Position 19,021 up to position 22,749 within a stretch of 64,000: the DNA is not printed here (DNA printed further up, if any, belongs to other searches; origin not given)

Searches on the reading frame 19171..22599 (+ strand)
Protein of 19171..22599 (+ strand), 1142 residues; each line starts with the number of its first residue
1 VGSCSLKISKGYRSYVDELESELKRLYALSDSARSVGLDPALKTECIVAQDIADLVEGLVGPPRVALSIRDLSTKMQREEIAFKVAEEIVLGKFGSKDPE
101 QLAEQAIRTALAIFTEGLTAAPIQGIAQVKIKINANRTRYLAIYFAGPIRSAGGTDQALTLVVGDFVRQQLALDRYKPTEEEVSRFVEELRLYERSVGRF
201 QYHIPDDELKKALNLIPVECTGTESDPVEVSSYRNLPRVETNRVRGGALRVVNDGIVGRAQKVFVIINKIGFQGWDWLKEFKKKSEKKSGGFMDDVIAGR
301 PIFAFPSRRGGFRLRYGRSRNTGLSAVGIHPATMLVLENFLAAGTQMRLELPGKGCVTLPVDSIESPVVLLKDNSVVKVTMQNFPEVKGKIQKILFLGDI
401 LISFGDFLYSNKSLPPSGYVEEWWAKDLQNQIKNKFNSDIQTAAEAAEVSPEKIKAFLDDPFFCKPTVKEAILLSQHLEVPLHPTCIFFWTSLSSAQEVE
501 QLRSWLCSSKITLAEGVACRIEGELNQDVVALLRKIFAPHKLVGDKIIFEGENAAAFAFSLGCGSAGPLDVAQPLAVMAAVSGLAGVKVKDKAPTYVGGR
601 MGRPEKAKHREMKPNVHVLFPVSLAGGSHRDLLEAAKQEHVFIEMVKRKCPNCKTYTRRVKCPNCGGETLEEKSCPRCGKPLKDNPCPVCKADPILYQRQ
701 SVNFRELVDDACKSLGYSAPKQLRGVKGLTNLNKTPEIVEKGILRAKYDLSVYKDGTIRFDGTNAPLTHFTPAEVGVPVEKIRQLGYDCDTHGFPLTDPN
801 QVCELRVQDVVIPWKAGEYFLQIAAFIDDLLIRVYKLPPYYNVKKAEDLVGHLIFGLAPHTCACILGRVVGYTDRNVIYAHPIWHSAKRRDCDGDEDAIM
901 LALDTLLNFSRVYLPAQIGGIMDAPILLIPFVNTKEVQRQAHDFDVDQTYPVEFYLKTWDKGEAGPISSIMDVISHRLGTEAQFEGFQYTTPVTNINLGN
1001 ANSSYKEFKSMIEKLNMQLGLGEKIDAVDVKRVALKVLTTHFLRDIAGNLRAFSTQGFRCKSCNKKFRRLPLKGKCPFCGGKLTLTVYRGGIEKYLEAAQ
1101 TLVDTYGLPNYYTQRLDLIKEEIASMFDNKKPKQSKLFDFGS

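Call 85: search_protein_families(library=pfam, proteins=[window:19171-22599:+], max_evalue=0.001)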
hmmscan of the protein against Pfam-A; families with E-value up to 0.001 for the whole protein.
window:19171-22599:+ (1142 aa): 4 families
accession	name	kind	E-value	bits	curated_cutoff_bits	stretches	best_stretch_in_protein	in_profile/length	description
PF24846.1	PolC_DP2_cat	-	1.5e-124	415.2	24.3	1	720-1014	5-299/299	DNA polymerase II large subunit DP2, catalytic domain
PF24844.1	PolC_DP2_central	-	2e-112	376.3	24.3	1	283-681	5-369/372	DNA polymerase II large subunit DP2, central domain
PF03833.19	PolC_DP2_N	-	4e-101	338.2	24.3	1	15-283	2-270/271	DNA polymerase II large subunit DP2, N-terminal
PF07191.17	Zn_ribbon_6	-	0.0008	19.8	25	0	1055-1086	14-42/67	Double zinc ribbon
